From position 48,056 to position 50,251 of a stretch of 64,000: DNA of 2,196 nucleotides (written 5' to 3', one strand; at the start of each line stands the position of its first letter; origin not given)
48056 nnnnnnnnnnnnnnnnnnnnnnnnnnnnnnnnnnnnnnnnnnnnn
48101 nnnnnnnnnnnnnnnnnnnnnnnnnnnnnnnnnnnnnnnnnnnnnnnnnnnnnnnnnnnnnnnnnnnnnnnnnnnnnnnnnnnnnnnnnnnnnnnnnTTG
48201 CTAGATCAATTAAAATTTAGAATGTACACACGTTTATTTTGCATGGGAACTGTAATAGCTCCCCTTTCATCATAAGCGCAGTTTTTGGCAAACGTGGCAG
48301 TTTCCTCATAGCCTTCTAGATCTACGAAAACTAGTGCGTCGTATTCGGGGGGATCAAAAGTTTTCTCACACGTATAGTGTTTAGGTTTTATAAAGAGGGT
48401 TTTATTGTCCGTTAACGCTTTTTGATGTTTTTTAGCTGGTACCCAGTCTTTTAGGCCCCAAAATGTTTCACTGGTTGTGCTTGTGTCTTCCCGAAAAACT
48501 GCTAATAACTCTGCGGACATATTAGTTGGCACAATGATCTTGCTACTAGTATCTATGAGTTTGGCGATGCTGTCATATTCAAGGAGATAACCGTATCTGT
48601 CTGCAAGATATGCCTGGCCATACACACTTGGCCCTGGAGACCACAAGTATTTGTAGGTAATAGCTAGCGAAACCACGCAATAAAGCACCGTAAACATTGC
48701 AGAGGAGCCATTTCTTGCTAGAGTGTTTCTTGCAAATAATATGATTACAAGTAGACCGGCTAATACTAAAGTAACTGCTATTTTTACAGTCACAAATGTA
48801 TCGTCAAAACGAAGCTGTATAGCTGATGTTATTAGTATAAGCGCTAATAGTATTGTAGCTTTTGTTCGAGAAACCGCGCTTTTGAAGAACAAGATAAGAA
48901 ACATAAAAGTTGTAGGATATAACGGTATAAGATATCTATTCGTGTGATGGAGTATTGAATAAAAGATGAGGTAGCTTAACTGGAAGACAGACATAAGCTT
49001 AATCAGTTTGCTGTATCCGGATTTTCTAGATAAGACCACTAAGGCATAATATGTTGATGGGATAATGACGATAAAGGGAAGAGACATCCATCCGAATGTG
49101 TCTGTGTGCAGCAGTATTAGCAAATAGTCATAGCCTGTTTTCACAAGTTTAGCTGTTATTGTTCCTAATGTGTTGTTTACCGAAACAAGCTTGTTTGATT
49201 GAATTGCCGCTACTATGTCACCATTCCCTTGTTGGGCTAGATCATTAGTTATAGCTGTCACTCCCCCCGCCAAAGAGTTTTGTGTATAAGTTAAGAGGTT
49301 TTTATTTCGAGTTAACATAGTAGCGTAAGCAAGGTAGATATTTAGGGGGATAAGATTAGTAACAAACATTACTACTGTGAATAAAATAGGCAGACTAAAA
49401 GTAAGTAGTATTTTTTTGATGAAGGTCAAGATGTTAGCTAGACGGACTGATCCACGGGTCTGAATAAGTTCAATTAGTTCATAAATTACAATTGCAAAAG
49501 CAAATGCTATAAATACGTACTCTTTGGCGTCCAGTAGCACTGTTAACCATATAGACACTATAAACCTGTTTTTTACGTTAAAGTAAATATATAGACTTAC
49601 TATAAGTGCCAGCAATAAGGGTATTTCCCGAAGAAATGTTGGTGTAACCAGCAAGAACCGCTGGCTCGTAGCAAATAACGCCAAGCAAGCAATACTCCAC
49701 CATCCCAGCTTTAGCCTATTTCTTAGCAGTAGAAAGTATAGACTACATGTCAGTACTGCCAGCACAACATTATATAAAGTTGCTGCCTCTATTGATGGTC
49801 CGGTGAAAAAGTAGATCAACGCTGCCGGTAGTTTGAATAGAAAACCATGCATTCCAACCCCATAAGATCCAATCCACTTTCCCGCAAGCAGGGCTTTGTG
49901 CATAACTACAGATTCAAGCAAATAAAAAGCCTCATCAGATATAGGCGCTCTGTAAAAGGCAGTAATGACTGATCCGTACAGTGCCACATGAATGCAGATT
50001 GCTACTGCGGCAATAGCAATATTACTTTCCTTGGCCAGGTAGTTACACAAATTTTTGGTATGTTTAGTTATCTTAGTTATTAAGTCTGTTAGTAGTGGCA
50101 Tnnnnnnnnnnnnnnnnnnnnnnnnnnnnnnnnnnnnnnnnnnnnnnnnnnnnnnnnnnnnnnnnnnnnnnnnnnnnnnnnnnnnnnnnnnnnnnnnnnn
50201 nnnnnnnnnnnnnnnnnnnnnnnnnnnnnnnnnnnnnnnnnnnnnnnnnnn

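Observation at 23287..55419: A glycan locus of about 32 kb occupying half the window, with a partial 2,3-diamino-uronic-acid pathway and heavy tailoring but no visible initiating transferase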

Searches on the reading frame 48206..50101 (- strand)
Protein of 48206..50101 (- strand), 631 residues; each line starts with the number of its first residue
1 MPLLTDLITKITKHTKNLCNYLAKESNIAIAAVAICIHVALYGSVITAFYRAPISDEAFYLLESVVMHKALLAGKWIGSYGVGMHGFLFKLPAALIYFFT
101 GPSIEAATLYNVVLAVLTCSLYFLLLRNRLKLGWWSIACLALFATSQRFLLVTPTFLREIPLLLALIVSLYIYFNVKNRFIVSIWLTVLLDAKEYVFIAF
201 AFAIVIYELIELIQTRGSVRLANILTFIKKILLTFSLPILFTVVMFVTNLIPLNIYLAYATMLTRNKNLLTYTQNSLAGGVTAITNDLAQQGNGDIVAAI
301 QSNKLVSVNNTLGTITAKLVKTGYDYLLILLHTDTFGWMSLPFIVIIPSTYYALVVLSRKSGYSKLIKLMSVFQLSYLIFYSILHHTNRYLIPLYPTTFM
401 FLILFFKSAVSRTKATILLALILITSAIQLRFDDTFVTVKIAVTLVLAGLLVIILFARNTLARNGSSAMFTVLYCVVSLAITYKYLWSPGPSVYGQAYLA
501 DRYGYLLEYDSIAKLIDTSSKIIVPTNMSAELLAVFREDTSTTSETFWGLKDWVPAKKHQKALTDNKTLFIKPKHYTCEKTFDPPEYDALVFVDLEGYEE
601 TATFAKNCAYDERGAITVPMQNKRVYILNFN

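Call 8: search_protein_families(library=pfam, proteins=[window:48206-50101:-], max_evalue=0.001)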
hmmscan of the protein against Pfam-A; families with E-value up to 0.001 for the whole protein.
window:48206-50101:- (631 aa): 0 families

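Call 13: search_protein_families(library=ncbifam, proteins=[window:48206-50101:-], max_evalue=0.001)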
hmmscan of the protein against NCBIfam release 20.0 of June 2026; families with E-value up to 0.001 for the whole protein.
window:48206-50101:- (631 aa): 0 families

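Call 26: search_solved_structures(query=window:48206-50101:-, max_evalue=10)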
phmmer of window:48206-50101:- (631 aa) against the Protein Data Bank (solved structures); distinct sequences matched with E-value up to 10: 0.

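Call 29: find_homologous_proteins(query=window:48206-50101:-, max_evalue=0.001)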
Query window:48206-50101:- (631 aa): 11 proteins with E <= 0.001 among 8000 candidates.
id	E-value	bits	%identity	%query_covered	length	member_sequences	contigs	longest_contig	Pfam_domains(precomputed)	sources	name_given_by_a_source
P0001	0.0e+0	1368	100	100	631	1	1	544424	-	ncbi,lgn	-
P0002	8.6e-84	301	34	91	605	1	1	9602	-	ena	-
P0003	1.6e-72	263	33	86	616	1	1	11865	-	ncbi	-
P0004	3.2e-70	256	34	86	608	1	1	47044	-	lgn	-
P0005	1.5e-52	197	40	38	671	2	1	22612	-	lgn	-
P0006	1.6e-43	168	27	80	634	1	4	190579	-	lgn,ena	-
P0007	2.2e-40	157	30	66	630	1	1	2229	-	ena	-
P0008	1.1e-39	155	29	62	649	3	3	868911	-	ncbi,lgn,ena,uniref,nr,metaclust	ncbi:MAG: hypothetical protein UT34_C0002G0258 [candidate division WS6 bacterium GW2011_GWF2_39_15]|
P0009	1.4e-38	151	33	39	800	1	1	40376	-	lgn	-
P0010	2.7e-38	150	32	57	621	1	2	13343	-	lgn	-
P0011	4.8e-31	126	32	36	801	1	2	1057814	-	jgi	jgi:hypothetical protein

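Call 30: find_encoding_contigs(protein=P0001, flank=10000, max_places=3)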
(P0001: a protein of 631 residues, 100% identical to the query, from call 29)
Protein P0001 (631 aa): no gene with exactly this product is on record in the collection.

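Call 31: list_cluster_members(proteins=[P0001, P0003, P0008])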
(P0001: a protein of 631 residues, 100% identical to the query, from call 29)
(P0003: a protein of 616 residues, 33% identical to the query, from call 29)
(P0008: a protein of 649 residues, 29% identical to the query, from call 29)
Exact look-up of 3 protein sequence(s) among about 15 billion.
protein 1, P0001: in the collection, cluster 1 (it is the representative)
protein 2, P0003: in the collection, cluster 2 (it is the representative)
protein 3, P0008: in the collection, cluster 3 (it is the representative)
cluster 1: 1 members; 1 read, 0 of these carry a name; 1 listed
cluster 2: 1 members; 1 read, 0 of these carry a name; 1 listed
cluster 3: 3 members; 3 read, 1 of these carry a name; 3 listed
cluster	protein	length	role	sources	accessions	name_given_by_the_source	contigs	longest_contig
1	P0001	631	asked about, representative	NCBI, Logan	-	-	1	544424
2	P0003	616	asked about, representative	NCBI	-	-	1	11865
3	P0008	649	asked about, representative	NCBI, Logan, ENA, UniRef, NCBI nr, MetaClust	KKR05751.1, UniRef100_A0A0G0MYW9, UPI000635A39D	MAG: hypothetical protein UT34_C0002G0258 [candidate division WS6 bacterium ... | Glycosyltransferase RgtA/B/C/D-like domain-containing protein n=1 Tax=candidate division ... | status=active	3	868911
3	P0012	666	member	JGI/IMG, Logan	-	-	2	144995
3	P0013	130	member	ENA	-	-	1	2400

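Call 32: find_encoding_contigs(protein=P0004, flank=10000, max_places=2)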
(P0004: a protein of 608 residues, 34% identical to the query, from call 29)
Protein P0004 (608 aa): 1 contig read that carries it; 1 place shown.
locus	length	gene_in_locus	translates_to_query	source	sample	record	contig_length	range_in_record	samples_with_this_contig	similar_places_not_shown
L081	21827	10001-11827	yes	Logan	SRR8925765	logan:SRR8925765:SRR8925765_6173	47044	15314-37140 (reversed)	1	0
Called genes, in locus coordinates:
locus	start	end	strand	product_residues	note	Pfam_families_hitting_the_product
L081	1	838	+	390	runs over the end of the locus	PF13439:Glyco_transf_4 (weak), PF20706:GT4-conflict, PF00534:Glycos_transf_1, PF13692:Glyco_trans_1_4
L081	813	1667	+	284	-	PF13489:Methyltransf_23, PF13847:Methyltransf_31 (faint), PF08241:Methyltransf_11, PF13649:Methyltransf_25 (faint)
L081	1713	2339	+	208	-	PF05219:DREV (weak), PF07021:MetW (weak), PF13489:Methyltransf_23, PF13847:Methyltransf_31, PF08241:Methyltransf_11, PF08242:Methyltransf_12, PF13649:Methyltransf_25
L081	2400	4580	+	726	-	-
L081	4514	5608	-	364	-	PF01041:DegT_DnrJ_EryC1, PF01053:Cys_Met_Meta_PP (weak)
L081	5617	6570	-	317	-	PF01408:GFO_IDH_MocA, PF22725:GFO_IDH_MocA_C3, PF02894:GFO_IDH_MocA_C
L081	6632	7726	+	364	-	PF00535:Glycos_transf_2 (faint)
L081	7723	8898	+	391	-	PF13439:Glyco_transf_4, PF13477:Glyco_trans_4_2 (weak), PF13579:Glyco_trans_4_4, PF00534:Glycos_transf_1, PF13692:Glyco_trans_1_4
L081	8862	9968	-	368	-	PF00534:Glycos_transf_1, PF13692:Glyco_trans_1_4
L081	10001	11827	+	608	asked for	-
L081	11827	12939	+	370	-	PF00534:Glycos_transf_1 (faint)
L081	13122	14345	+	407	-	PF01943:Polysacc_synt, PF13440:Polysacc_synt_3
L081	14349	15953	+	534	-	-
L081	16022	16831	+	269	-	PF13489:Methyltransf_23, PF13847:Methyltransf_31, PF08241:Methyltransf_11, PF08242:Methyltransf_12, PF13649:Methyltransf_25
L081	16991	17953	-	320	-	PF01073:3Beta_HSD, PF01370:Epimerase, PF02719:Polysacc_synt_2, PF04321:RmlD_sub_bind, PF05368:NmrA (faint), PF16363:GDP_Man_Dehyd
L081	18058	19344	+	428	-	PF02826:2-Hacid_dh_C (faint), PF03446:NAD_binding_2, PF03721:UDPG_MGDP_dh_N, PF00984:UDPG_MGDP_dh, PF03720:UDPG_MGDP_dh_C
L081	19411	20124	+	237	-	-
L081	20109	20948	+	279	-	PF08843:AbiEii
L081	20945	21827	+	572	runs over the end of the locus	PF19830:DUF6311 (weak)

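Call 33: find_encoding_contigs(protein=P0006, flank=10000, max_places=2)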
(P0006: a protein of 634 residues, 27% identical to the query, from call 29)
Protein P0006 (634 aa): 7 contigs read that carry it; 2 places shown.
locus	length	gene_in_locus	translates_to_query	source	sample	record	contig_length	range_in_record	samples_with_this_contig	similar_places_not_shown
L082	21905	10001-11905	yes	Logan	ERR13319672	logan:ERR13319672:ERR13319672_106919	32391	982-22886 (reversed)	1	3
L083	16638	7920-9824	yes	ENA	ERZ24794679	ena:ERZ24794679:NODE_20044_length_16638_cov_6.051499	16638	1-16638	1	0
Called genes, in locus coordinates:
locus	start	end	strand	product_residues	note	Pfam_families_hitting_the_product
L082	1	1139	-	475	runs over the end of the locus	PF03062:MBOAT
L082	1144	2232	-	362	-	-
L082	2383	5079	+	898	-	-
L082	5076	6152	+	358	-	PF13579:Glyco_trans_4_4 (weak), PF13439:Glyco_transf_4 (faint), PF00534:Glycos_transf_1, PF13692:Glyco_trans_1_4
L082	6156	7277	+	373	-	PF13439:Glyco_transf_4, PF13579:Glyco_trans_4_4, PF00534:Glycos_transf_1, PF13692:Glyco_trans_1_4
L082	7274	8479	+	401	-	PF13439:Glyco_transf_4, PF13579:Glyco_trans_4_4, PF20706:GT4-conflict (weak), PF00534:Glycos_transf_1, PF13692:Glyco_trans_1_4, PF13524:Glyco_trans_1_2 (weak)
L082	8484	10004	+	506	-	PF01943:Polysacc_synt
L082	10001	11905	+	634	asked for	-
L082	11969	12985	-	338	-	PF04007:DUF354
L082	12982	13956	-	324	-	PF00535:Glycos_transf_2, PF13641:Glyco_tranf_2_3 (weak)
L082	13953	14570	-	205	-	PF10066:DUF2304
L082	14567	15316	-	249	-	PF13641:Glyco_tranf_2_3 (weak), PF00535:Glycos_transf_2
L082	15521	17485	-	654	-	-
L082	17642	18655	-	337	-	PF00535:Glycos_transf_2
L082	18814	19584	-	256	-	PF00535:Glycos_transf_2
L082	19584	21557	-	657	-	-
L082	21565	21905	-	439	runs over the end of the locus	?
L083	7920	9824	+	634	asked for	-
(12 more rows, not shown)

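Call 37: search_protein_families(library=pfam, alignment_id=A1, max_evalue=1)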
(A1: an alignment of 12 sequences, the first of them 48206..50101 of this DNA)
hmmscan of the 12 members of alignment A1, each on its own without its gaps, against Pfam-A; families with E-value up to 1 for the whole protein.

A. member 1, window:48206-50101:- (631 aa): 0 families

B. families by the number of members that match (of 12 scanned): 7 families
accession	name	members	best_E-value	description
PF16126.11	DUF4838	2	0.38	Domain of unknown function (DUF4838)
PF02308.21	MgtC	1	0.037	MgtC family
PF06848.17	Disaggr_repeat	1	0.042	Disaggregatase related repeat domain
PF24246.1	SH3b_T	1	0.12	SH3b_T domain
PF25164.1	CoiA_N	1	0.19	Competence protein CoiA, N-terminal domain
PF02939.21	UcrQ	1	0.37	UcrQ family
PF09769.14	ApoO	1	0.77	Apolipoprotein O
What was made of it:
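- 48206..50101 (-): G22, 631-aa GT-C-fold glycosyltransferase of a family without a Pfam model. R51, D56, E57 and Y60 are invariant just after TM1. No Pfam hit in any of 12 family members (call 37).
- On GT-C glycosyltransferase superfamily (G22): The sequence belongs to no Pfam GT-C family (call 37).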

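Call 51: predict_structure(alignment_id=A1)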
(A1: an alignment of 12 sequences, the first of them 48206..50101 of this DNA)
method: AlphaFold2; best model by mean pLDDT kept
length: 631 residues; sequences in the alignment: 12
mean_pLDDT: 79.5   pTM: 0.83
mean pLDDT of the five models: 79.5, 77.8, 75.5, 75.5, 75.0
residues with pLDDT >= 90: 139; 70-90: 346; 50-70: 130; < 50: 16
segments of 3 or more residues with pLDDT < 50: 1-4, 13-23
pLDDT, mean of each block of 10 residues (from residue 1): 49 43 68 92 90 79 88 83 73 91 89 95 90 90 90 89 93 85 92 90 91 72 85 93 90 80 75 64 63 58 57 71 75 74 90 88 85 92 73 93 85 84 86 73 85 82 80 84 74 71 87 87 80 84 62 85 72 60 68 77 62 71 82 61
secondary structure, 60 per line:
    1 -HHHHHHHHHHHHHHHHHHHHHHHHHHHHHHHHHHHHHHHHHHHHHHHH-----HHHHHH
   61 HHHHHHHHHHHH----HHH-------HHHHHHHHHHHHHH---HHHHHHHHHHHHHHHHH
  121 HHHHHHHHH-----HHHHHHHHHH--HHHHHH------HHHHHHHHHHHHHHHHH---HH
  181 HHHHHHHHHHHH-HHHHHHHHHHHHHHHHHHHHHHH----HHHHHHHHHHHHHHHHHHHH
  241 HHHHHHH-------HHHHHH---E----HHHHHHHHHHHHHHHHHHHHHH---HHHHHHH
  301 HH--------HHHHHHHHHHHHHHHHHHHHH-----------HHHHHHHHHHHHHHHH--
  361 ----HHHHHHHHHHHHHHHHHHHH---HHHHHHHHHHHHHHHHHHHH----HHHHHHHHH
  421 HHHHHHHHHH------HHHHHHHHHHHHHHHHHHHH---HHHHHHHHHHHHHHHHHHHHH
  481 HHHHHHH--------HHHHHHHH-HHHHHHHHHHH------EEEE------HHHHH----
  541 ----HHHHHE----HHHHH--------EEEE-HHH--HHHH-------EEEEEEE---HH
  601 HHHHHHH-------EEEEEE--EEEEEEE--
elements in order: H2-49 H55-72 H87-100 H104-129 H135-144 H147-152 H159-175 H179-192 H194-216 H221-247 H255-260 H269-290 H294-302 H311-331 H343-358 H365-384 H388-407 H412-430 H437-456 H460-487 H496-503 H505-515 E522-525 H532-536 H545-549 H555-559 E568-571 H578-581 E589-595 H599-607 E615-620 E623-629
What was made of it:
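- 48206..50101 (-): AF2 model pLDDT 79.5, pTM 0.83 (call 51).
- On GT-C glycosyltransferase superfamily (G22): AF2 model pTM 0.83 (call 51).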

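Call 53: fold_search(model_id=the predicted structure, library=pdb)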
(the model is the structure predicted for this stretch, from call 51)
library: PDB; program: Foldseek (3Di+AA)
matches with E <= 10: 275; with E <= 0.001: 12
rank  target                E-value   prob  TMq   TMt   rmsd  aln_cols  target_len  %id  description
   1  5f15                  3.4e-06  1.00  0.42  0.48  11.6       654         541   11  Crystal Structure of ArnT from Cupriavidus metallidurans bound to Undecaprenyl phosphate (released 2016-02-17)
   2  5ezm                  6.0e-06  1.00  0.44  0.50  12.1       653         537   11  Crystal Structure of ArnT from Cupriavidus metallidurans in the apo state (released 2016-02-17)
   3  9n9j_I                1.7e-05  1.00  0.45  0.41  16.9       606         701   12  Structure of a GRP94 folding intermediate engaged with a CCDC134- and FKBP11-bound secretory translocon (released 2025-11-19)
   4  6s7t_A                3.9e-05  1.00  0.44  0.40  14.8       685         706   10  Cryo-EM structure of human oligosaccharyltransferase complex OST-B (released 2019-12-18)
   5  8b6l_I                4.2e-05  1.00  0.45  0.42  16.1       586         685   11  Subtomogram average of the human Sec61-TRAP-OSTA-translocon (released 2022-12-07)
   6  9s6t_A                2.1e-04  1.00  0.42  0.53  12.5       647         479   11  Ternary cryo-EM structure of chicken ALG12 with Dol25-PP-GlcNAc2Man7, Dol25-P-Man, and Fab (released 2026-03-18)
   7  8agc_A                2.2e-04  1.00  0.45  0.41  14.9       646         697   11  Structure of yeast oligosaccharylransferase complex with lipid-linked oligosaccharide and non-acceptor peptide bound (released 2022-12-07)
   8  8age_A                3.6e-04  1.00  0.42  0.42  15.2       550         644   11  Structure of yeast oligosaccharylransferase complex with acceptor peptide bound (released 2022-12-07)
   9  9s6u_A                4.6e-04  1.00  0.43  0.48  11.1       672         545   11  Ternary cryo-EM structure of human ALG9 with Dol25-PP-GlcNAc2Man8, Dol25-P-Man and Fab (released 2026-03-18)
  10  9s6s_A                5.7e-04  1.00  0.50  0.56   8.7       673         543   10  Ternary cryo-EM structure of human ALG9 with Dol25-PP-GlcNAc2Man6, Dol25-P-Man and Fab (released 2026-03-18)
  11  7oci_F                5.9e-04  1.00  0.45  0.45  14.5       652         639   10  Cryo-EM structure of yeast Ost6p containing oligosaccharyltransferase complex (released 2022-02-16)
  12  6ftg_5                9.3e-04  1.00  0.42  0.42  14.1       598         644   11  Subtomogram average of OST-containing ribosome-translocon complexes from canine rough microsomal membranes (released 2018-03-21)
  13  7zlg_A                1.9e-03  1.00  0.42  0.41  14.8       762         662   10  Cryo-EM structure of C-mannosyltransferase CeDPY19, in complex with acceptor peptide and bound to CMT2-Fab and anti-Fa (released 2023-01-11)
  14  6s7o_A                1.9e-03  1.00  0.39  0.38  16.3       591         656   11  Cryo-EM structure of human oligosaccharyltransferase complex OST-A (released 2019-12-18)
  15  6gxc_A                1.9e-03  1.00  0.43  0.39  16.7       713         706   11  Bacterial oligosaccharyltransferase PglB in complex with an inhibitory peptide and a reactive lipid-linked oligosaccha (released 2018-11-14)
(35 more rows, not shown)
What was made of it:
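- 48206..50101 (-): The top 31 Foldseek PDB hits are all GT-C (ArnT 3e-6, STT3, ALG9/12, PglB, PMT; call 53).
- On Polyprenyl-phosphate sugar synthase + GT-C three-component systems: G22 has a GT-C fold (call 53).
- On GT-C glycosyltransferase superfamily (G22): The top 31 Foldseek hits are all GT-C, with TM-scores of 0.29-0.50 among the top 20 (call 53).
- The G22 model matches STT3, PglB, PMT and DPY19 as well as it matches ArnT (call 53).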

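Call 57: find_encoding_contigs(protein=P0003, flank=10000, max_places=2)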
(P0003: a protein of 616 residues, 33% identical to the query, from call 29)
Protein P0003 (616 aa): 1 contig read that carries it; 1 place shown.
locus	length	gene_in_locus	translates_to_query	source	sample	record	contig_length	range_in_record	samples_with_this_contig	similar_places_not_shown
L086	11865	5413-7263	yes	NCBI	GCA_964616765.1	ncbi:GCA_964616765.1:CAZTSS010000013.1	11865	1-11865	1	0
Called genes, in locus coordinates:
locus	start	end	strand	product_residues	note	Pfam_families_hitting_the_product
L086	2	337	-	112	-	?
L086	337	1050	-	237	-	-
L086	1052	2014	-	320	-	PF01408:GFO_IDH_MocA, PF22725:GFO_IDH_MocA_C3, PF02894:GFO_IDH_MocA_C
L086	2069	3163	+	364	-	PF00535:Glycos_transf_2 (weak)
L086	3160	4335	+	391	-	PF13439:Glyco_transf_4, PF13477:Glyco_trans_4_2 (weak), PF13579:Glyco_trans_4_4, PF00534:Glycos_transf_1, PF13692:Glyco_trans_1_4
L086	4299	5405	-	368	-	PF00534:Glycos_transf_1, PF13692:Glyco_trans_1_4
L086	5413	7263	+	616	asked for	-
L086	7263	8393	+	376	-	PF13692:Glyco_trans_1_4 (weak)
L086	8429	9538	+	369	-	-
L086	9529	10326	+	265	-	PF13489:Methyltransf_23, PF08241:Methyltransf_11, PF08242:Methyltransf_12 (weak), PF13649:Methyltransf_25, PF13847:Methyltransf_31 (weak)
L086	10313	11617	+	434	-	PF13440:Polysacc_synt_3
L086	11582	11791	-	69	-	-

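Call 58: find_encoding_contigs(protein=P0002, flank=10000, max_places=2)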
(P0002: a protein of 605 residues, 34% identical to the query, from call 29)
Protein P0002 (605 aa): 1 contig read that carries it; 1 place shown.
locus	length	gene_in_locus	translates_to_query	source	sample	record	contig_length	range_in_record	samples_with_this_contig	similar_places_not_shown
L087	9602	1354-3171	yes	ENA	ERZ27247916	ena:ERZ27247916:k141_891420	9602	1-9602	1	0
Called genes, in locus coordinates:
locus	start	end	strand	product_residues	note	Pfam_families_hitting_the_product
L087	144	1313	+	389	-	PF13439:Glyco_transf_4, PF20706:GT4-conflict, PF00534:Glycos_transf_1, PF13692:Glyco_trans_1_4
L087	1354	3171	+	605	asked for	-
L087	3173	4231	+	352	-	PF00534:Glycos_transf_1, PF13692:Glyco_trans_1_4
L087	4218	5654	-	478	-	PF01943:Polysacc_synt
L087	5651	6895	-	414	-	PF00534:Glycos_transf_1 (weak)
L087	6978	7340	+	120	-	-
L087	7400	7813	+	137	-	-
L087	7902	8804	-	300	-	PF00583:Acetyltransf_1, PF13673:Acetyltransf_10 (weak), PF13508:Acetyltransf_7, PF00583:Acetyltransf_1, PF13508:Acetyltransf_7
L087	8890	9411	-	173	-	-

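Call 70: search_protein_families(library=pfam, proteins=[L081:2400-4580:+, L082:2383-5079:+, L086:8429-9538:+, L081:14349-15953:+], max_evalue=5)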
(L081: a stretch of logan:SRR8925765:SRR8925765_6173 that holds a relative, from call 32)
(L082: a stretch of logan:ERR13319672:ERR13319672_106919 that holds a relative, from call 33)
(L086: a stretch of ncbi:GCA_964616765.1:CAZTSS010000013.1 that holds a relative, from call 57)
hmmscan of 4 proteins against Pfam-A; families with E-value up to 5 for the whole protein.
L081:2400-4580:+ (726 aa): 0 families

L082:2383-5079:+ (898 aa): 0 families

L086:8429-9538:+ (369 aa): 4 families
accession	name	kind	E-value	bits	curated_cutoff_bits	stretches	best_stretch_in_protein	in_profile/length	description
PF02540.23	NAD_synthase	-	0.0011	18.5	21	1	47-115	11-78/242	NAD synthase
PF03054.22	tRNA_Me_trans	-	0.0078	16.3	20.6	1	61-96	4-38/202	tRNA methyl transferase HUP domain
PF06508.19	QueC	-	0.068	13.1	22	1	60-127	2-67/210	Queuosine biosynthesis protein QueC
PF01171.26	ATP_bind_3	-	0.086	13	27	1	60-123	2-71/182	PP-loop family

L081:14349-15953:+ (534 aa): 0 families

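Call 75: find_encoding_contigs(protein=P0005, flank=10000, max_places=1)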
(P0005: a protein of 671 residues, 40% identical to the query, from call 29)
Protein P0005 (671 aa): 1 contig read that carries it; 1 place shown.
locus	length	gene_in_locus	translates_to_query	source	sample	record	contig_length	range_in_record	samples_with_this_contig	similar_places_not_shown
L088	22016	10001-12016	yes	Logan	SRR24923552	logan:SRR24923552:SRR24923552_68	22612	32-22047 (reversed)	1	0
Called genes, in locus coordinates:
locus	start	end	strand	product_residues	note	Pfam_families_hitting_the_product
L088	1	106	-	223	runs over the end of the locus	?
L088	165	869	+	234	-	PF02348:CTP_transf_3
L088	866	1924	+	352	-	PF03102:NeuB, PF08666:SAF (weak)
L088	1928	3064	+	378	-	PF02350:Epimerase_2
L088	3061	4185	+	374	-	PF01041:DegT_DnrJ_EryC1, PF01053:Cys_Met_Meta_PP (weak)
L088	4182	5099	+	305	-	PF05368:NmrA, PF01073:3Beta_HSD, PF01370:Epimerase, PF02719:Polysacc_synt_2, PF04321:RmlD_sub_bind, PF07993:NAD_binding_4, PF13460:NAD_binding_10, PF16363:GDP_Man_Dehyd, +4 more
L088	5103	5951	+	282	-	PF00977:His_biosynth, PF02581:TMP-TENI (faint), PF03060:NMO (faint)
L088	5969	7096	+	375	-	PF13489:Methyltransf_23, PF08241:Methyltransf_11 (weak), PF08242:Methyltransf_12 (weak), PF22674:C2185-like_N (weak)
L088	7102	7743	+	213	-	PF00117:GATase, PF07685:GATase_3 (weak), PF01174:SNO (faint)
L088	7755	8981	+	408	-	-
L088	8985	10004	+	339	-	PF01073:3Beta_HSD, PF01370:Epimerase, PF02719:Polysacc_synt_2, PF04321:RmlD_sub_bind (weak), PF07993:NAD_binding_4, PF13460:NAD_binding_10, PF16363:GDP_Man_Dehyd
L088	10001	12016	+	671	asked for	-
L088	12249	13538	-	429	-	PF02655:ATP-grasp_3, PF15632:ATPgrasp_Ter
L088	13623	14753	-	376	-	PF00155:Aminotran_1_2, PF01041:DegT_DnrJ_EryC1, PF01053:Cys_Met_Meta_PP (weak), PF01212:Beta_elim_lyase (weak), PF00266:Aminotran_5 (weak)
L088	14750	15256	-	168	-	PF25084:LbH_EIF2B (weak), PF25087:GMPPB_C (faint), PF00132:Hexapep, PF14602:Hexapep_2 (weak), PF00132:Hexapep, PF14602:Hexapep_2 (weak)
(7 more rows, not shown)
